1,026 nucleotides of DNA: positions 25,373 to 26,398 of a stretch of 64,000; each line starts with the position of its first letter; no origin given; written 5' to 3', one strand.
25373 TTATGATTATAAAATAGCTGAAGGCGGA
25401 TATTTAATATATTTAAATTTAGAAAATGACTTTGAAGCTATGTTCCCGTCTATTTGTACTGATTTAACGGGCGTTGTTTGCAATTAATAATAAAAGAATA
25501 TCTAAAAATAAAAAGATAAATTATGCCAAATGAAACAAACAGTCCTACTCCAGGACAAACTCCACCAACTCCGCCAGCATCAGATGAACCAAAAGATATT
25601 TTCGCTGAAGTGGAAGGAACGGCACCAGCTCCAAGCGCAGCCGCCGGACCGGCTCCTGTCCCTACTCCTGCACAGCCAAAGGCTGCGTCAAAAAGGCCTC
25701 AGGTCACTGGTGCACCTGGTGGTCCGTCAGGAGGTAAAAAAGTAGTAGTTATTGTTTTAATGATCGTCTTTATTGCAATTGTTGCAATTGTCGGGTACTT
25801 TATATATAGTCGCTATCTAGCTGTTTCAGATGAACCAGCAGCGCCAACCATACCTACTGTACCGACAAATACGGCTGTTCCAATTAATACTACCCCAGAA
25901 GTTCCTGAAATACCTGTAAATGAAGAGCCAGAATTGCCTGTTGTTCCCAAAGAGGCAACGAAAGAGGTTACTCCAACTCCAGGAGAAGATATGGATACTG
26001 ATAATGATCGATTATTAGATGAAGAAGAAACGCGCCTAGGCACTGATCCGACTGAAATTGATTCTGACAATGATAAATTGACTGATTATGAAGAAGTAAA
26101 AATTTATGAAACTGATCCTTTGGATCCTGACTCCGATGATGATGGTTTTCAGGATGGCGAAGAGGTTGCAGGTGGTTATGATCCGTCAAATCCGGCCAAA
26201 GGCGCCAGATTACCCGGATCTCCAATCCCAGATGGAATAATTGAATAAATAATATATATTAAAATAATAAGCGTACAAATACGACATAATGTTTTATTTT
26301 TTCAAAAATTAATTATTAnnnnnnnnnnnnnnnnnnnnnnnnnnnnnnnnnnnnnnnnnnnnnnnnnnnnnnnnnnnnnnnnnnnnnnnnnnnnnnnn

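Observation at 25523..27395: Paralogous TM plus TSP3-repeat membrane proteins recur next to giant surface-protein genes (second locus 46183-56692)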

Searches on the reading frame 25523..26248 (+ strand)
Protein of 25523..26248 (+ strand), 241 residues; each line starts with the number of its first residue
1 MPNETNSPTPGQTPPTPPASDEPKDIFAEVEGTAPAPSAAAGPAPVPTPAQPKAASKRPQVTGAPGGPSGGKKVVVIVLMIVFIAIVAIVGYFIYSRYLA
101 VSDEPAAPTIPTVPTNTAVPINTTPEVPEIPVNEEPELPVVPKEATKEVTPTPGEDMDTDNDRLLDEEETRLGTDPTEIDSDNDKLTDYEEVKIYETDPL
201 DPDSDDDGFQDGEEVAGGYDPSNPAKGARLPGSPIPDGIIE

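Call 7: search_protein_families(library=pfam, proteins=[window:25523-26248:+], max_evalue=0.1)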
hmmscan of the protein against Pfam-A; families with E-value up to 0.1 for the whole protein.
window:25523-26248:+ (241 aa): 1 family
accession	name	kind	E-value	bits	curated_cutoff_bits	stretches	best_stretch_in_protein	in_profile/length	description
PF18884.5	TSP3_bac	-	1.3e-11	44.5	25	3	180-202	1-22/22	Bacterial TSP3 repeat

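Call 16: find_encoding_contigs(protein=window:25523-26248:+, flank=10000, max_places=6)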
Protein window:25523-26248:+ (241 aa): 10 contigs read that carry it; 4 places shown.
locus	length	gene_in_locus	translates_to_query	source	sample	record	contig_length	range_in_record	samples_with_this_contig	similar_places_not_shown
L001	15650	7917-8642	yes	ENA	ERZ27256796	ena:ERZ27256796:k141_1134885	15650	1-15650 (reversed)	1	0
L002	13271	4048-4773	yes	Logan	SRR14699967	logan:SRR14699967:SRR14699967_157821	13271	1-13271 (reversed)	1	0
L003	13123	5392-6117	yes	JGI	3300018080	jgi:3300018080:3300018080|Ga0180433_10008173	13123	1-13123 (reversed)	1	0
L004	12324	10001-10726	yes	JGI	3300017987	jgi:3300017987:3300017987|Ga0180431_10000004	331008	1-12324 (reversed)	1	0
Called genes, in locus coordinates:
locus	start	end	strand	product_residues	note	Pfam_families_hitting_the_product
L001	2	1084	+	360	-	?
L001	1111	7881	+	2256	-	PF18895:T4SS_pilin, PF13205:Big_5 (faint)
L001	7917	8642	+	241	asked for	-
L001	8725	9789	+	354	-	-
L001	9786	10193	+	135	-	PF02130:YbeY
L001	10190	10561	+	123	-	PF01219:DAGK_prokar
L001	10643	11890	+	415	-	PF06277:EutA (faint), PF11104:PilM_2 (faint), PF02491:SHS2_FTSA, PF06723:MreB_Mbl, PF14450:FtsA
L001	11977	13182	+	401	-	PF00091:Tubulin, PF12327:FtsZ_C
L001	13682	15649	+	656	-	?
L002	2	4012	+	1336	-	?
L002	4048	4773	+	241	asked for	-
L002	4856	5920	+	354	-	-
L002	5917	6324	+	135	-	PF02130:YbeY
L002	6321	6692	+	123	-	PF01219:DAGK_prokar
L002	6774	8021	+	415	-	PF06277:EutA (faint), PF11104:PilM_2 (faint), PF02491:SHS2_FTSA, PF06723:MreB_Mbl, PF14450:FtsA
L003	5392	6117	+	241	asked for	-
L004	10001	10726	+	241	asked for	-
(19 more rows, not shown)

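Call 27: search_protein_families(library=ncbifam, proteins=[window:25523-26248:+], max_evalue=0.1)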
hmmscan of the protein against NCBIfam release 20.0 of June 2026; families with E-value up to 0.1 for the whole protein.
window:25523-26248:+ (241 aa): 3 families
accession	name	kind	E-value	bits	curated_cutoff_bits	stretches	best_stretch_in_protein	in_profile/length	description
NF033765.2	gliding_CglD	equivalog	0.00026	18.9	400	1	147-215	166-241/1124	adventurous gliding motility lipoprotein CglD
NF047763.1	LIC_10572_fam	equivalog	0.072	13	200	0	67-99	78-110/205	LIC_10572 family protein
NF047639.1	throspo3_MtsD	equivalog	0.1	10.7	800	0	157-223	459-529/651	cell-cell cohesion protein MtsD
